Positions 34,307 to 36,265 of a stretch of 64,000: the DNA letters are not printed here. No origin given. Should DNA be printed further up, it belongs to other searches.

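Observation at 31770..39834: Formate dehydrogenase-MetV/MetF operon with signalling genes wired into it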

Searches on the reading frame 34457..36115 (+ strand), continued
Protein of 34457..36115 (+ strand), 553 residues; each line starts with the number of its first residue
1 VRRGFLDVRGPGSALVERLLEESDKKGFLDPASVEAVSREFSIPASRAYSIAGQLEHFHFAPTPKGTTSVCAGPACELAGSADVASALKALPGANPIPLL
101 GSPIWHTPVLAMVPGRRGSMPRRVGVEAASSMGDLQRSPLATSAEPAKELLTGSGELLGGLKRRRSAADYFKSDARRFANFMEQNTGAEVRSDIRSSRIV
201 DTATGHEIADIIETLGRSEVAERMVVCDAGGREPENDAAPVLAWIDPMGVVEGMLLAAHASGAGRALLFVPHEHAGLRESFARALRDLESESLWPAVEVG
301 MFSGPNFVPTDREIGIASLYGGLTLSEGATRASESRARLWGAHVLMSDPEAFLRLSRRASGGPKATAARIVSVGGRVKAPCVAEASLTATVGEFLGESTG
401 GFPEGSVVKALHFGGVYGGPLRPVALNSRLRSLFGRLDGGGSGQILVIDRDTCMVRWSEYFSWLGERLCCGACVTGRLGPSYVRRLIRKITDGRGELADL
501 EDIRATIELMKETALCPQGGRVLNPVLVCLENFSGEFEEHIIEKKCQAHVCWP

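Call 18: search_solved_structures(query=window:34457-36115:+, max_evalue=0.01, show_alignments=2)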
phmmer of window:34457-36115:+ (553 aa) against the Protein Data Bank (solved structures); distinct sequences matched with E-value up to 0.01: 72 (the best 60 are shown).
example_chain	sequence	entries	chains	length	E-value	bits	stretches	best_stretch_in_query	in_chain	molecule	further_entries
9n5u_B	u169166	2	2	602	1.4e-27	100.1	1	222-553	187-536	NfnB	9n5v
7t2r_B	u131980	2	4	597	7.7e-27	97.6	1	360-551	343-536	NiFe hydrogenase subunit B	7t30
7q4w_B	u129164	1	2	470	1.5e-26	96.6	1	361-551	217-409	Iron hydrogenase HydB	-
7q4v_B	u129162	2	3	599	2.9e-26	95.7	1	361-551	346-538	Iron hydrogenase HydB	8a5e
8a6t_B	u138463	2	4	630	4.5e-26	95.1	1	221-551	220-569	Electron bifurcating hydrogenase subunit HydB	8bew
7p5h_B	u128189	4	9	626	1.9e-24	89.7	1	223-551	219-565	Fe-hydrogenase, subunit beta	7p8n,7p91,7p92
8oh5_B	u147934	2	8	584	8.5e-23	84.3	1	223-553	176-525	NAD-reducing hydrogenase subunit HoxF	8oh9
9mqx_B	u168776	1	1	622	1.4e-22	83.6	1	361-551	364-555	NADH:ubiquinone oxidoreductase, NADH-binding (51 kD) subunit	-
9bov_B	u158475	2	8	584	3.4e-21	79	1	223-551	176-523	NADH dehydrogenase (Quinone)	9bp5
8x9v_F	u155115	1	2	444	6.1e-18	68.2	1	344-543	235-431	NADH-quinone oxidoreductase subunit F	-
8qby_F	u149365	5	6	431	2.7e-10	43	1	360-545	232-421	NADH-quinone oxidoreductase subunit F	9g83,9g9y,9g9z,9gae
6tg9_B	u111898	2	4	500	4.8e-10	42.2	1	213-537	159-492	Formate dehydrogenase subunit beta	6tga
9fe7_B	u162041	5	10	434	5.7e-10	41.9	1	366-540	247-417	NADH-quinone oxidoreductase subunit F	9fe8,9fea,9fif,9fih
7q5y_C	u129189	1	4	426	5.7e-10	41.9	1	366-540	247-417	NADH-quinone oxidoreductase subunit F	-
9fdj_B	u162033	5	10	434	5.8e-10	41.9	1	366-540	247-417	NADH-quinone oxidoreductase subunit F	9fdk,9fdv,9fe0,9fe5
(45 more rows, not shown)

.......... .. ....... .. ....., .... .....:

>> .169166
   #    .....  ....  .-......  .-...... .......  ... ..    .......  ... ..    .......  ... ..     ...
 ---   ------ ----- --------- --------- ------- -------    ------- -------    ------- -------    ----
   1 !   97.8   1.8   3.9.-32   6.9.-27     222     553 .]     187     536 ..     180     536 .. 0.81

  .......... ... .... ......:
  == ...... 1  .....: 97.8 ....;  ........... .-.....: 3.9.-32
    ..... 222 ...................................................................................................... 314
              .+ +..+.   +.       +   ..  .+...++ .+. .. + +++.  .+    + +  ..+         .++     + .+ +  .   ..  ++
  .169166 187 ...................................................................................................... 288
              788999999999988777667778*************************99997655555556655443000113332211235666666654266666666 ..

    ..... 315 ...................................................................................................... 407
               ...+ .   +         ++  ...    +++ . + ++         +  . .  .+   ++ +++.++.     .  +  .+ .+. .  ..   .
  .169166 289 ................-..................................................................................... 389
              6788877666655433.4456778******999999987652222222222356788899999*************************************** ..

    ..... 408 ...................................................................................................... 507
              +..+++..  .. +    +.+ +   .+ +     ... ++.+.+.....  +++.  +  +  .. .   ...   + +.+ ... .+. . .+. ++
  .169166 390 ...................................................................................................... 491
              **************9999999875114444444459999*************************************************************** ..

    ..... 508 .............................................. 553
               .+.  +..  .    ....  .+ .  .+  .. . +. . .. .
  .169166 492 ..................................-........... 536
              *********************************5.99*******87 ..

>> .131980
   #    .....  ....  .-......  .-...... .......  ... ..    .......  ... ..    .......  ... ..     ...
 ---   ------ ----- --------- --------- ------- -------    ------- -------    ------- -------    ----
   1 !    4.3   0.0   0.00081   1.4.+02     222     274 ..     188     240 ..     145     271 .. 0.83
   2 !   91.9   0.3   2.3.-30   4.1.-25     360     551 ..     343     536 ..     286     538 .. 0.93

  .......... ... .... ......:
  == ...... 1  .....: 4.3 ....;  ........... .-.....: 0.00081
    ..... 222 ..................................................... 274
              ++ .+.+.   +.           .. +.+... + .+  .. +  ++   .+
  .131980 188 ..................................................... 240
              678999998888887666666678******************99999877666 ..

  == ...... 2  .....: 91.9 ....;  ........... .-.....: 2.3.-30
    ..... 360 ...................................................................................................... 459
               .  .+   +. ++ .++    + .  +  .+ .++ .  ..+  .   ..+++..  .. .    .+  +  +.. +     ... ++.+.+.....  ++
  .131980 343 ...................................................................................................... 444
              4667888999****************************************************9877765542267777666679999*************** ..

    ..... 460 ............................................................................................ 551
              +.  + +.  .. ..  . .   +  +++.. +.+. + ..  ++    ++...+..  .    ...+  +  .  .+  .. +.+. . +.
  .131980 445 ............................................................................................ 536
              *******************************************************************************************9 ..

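Call 19: find_related_loci(query=A1, collection=genome_contigs, flank=10000)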
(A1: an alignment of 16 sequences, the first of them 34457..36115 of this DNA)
Query A1 (553 aa) in genome_contigs; peptide patterns used: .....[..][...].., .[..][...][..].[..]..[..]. (x = any residue, [..] = any of these).
348 stretches matched a pattern; 3 encode a relative of the query (tblastn E <= 1e-3); 3 distinct loci.
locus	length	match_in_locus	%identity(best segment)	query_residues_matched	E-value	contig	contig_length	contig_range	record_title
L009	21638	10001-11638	59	6-551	0e+0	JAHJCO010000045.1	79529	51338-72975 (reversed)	MAG: Actinomycetota bacterium isolate Modern_marine.mb.309 Modern_marine.mb.309_k141_1597320, whole genome shotgun seque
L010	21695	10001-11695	46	8-551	1e-150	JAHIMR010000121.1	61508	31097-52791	MAG: Actinomycetota bacterium isolate KR13_N2.mb.8 KR13_N2.mb.8_k141_354579, whole genome shotgun sequence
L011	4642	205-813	55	357-553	2e-69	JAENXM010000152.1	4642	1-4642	MAG: Actinomycetota bacterium isolate 14_8_m_bin1 k141_312507_length_4642_cov_21.0000, whole genome shotgun sequence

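Call 42: search_protein_families(library=ncbifam, proteins=[window:34457-36115:+], max_evalue=0.001)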
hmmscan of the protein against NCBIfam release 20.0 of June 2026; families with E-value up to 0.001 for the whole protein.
window:34457-36115:+ (553 aa): 7 families
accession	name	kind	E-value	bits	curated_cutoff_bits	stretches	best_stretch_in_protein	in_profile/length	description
TIGR01959.1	nuoF_fam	equivalog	3.8e-28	98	558.65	2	361-541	227-410/410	NADH-quinone oxidoreductase subunit NuoF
NF010120.0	PRK13596.1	equivalog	9e-15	54.1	389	1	361-548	233-424/433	NADH-quinone oxidoreductase subunit NuoF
NF008436.0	PRK11278.1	equivalog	1.4e-13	50.6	749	1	363-549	245-434/448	NADH-quinone oxidoreductase subunit NuoF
NF005747.0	PRK07571.1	equivalog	3.7e-09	36.5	224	1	13-89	37-113/173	bidirectional hydrogenase complex protein HoxE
TIGR01958.1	nuoE_fam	subfamily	5e-07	30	142.4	1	13-89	16-92/148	NADH-quinone oxidoreductase subunit NuoE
NF005722.0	PRK07539.1-2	equivalog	1.7e-05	25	141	1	10-90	22-102/157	NADH-quinone oxidoreductase subunit NuoE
NF005724.0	PRK07539.1-4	equivalog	0.00037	20.4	280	0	13-89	40-117/240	NADH-quinone oxidoreductase subunit NuoE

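Call 53: predict_structure(alignment_id=A1)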
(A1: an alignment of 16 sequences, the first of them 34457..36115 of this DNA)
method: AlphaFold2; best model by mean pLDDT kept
length: 553 residues; sequences in the alignment: 16
mean_pLDDT: 78.7   pTM: 0.83
mean pLDDT of the five models: 78.7, 74.7, 74.6, 70.5, 60.6
residues with pLDDT >= 90: 83; 70-90: 359; 50-70: 94; < 50: 17
segments of 3 or more residues with pLDDT < 50: 1-4, 58-62, 142-145
pLDDT, mean of each block of 10 residues (from residue 1): 51 78 70 85 79 56 65 78 87 76 63 75 82 82 53 70 67 82 90 89 82 92 91 77 87 93 92 78 85 77 70 79 77 77 90 86 70 86 88 92 89 81 92 69 81 82 75 59 86 81 88 73 83 76 75 64
secondary structure, 60 per line:
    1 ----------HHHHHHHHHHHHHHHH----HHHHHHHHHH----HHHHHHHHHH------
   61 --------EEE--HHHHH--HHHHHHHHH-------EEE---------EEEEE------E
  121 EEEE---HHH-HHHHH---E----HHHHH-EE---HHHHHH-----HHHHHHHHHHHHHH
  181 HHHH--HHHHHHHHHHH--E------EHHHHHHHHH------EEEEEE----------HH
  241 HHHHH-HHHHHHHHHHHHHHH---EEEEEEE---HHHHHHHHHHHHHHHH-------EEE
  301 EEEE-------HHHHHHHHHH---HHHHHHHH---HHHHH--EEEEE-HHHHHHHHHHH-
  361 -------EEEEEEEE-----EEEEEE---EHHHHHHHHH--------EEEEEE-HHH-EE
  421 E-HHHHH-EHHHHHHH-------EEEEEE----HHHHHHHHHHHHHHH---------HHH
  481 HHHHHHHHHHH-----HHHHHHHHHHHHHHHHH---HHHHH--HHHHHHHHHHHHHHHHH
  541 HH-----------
elements in order: H11-26 H31-40 H45-54 E69-71 H74-78 H81-89 E97-99 E109-113 E120-124 H132-136 H145-149 H156-161 H167-184 H187-197 H208-216 E223-228 H239-245 H247-261 E265-271 H275-290 E298-304 H312-321 H325-332 H336-340 E343-347 H349-359 E368-375 E381-386 H391-399 E408-413 E419-421 H423-427 H430-436 E444-449 H454-468 H478-491 H497-513 H517-521 H524-542

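Call 54: search_protein_representatives(alignment_id=A1)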
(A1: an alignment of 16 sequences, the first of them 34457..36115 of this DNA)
Query: 16 sequences, 570 profile positions. Proteins with E-value up to 0.001 (for the whole library): 6417; up to 1e-10: 1831; up to 1e-30: 266. The best 150 are listed.
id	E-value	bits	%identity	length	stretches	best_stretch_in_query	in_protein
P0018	1.2e-246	836.3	-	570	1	2-570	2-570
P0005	8.1e-243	823.6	-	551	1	1-569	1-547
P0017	2.5e-231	785.7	-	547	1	4-570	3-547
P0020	4.6e-220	748.5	-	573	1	1-569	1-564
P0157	2.7e-151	521.5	-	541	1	8-569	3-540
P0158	3.3e-110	385.8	-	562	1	5-569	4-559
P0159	2.3e-76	274.1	-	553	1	9-569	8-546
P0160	9.6e-71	255.5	-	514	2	156-569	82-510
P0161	2.4e-67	244.3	-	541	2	234-569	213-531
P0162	6.6e-65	236.2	-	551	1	8-569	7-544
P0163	1.6e-60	221.8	-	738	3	348-569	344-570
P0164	6.2e-59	216.5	-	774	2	51-569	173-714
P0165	1.0e-56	209.2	-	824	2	179-569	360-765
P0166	3.0e-56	207.7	-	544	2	226-570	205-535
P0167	2.6e-55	204.5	-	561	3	369-569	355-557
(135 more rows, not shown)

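Call 58: fold_search(model_id=the predicted structure, library=pdb)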
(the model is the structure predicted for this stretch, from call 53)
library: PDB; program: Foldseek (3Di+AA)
matches with E <= 10: 553; with E <= 0.001: 124
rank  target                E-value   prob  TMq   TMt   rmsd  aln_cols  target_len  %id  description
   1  7p8n_b                4.5e-23  1.00  0.63  0.62  13.3       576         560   21  TmHydABC- T. maritima hydrogenase with bridge closed (released 2022-09-14)
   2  9mqx_B                1.5e-22  1.00  0.62  0.56  13.5       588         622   20  Electron-bifurcating Tungstopyranopterin-containing aldehyde oxidoreductase with NADH (released 2025-07-16)
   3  7p5h_B                3.0e-22  1.00  0.65  0.65  11.9       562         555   20  TmHydABC- D2 map (released 2022-09-14)
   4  7p92_B                6.1e-22  1.00  0.62  0.56  12.3       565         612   21  TmHydABC- T. maritima bifurcating hydrogenase with bridge domain up (released 2022-09-14)
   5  7p8n_B                1.6e-21  1.00  0.63  0.58  11.8       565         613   20  TmHydABC- T. maritima hydrogenase with bridge closed (released 2022-09-14)
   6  9n5v_B                3.7e-21  1.00  0.63  0.59  10.3       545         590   21  Structure of the NAD(H)-bound Thermococcus sibiricus NfnABC complex (released 2025-05-07)
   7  9ktl_C                1.6e-20  1.00  0.62  0.69   9.7       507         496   18  Cryo-EM structure of reduced form of formate dehydrogenase from Rhodobacter aestuarii (RaFDH) with NADH (released 2025-06-18)
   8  9bov_B                2.0e-20  1.00  0.64  0.66  10.0       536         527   22  Structure of electron bifurcating Nfn-ABC complexed with NAD from Caldicellulosiruptor saccharolyticus (released 2025-03-05)
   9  6vw8_B                3.3e-20  1.00  0.60  0.65  10.1       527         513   18  Formate Dehydrogenase FdsABG subcomplex FdsBG from C. necator (released 2020-04-08)
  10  6vw7_D                4.8e-20  1.00  0.60  0.64  10.1       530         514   18  Formate Dehydrogenase FdsABG subcomplex FdsBG from C. necator - NADH bound (released 2020-04-08)
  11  6vw7_B                6.4e-20  1.00  0.61  0.65   9.9       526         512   18  Formate Dehydrogenase FdsABG subcomplex FdsBG from C. necator - NADH bound (released 2020-04-08)
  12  9n5u_B                6.7e-20  1.00  0.63  0.59  10.3       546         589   22  Structure of the Thermococcus sibiricus NfnABC complex (released 2025-05-07)
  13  9bp5_B                1.1e-19  1.00  0.64  0.61  10.0       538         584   20  Structure of electron bifurcating Nfn-ABC holoenzyme from Caldicellulosiruptor saccharolyticus (released 2025-03-05)
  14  8oh5_B                1.3e-19  1.00  0.63  0.59  10.2       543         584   20  Cryo-EM structure of the electron bifurcating transhydrogenase StnABC complex from Sporomusa Ovata (state 2) (released 2023-09-13)
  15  8a6t_B                1.6e-19  1.00  0.62  0.55  10.2       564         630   18  Cryo-EM structure of the electron bifurcating Fe-Fe hydrogenase HydABC complex from Thermoanaerobacter kivui in the re (released 2023-02-15)
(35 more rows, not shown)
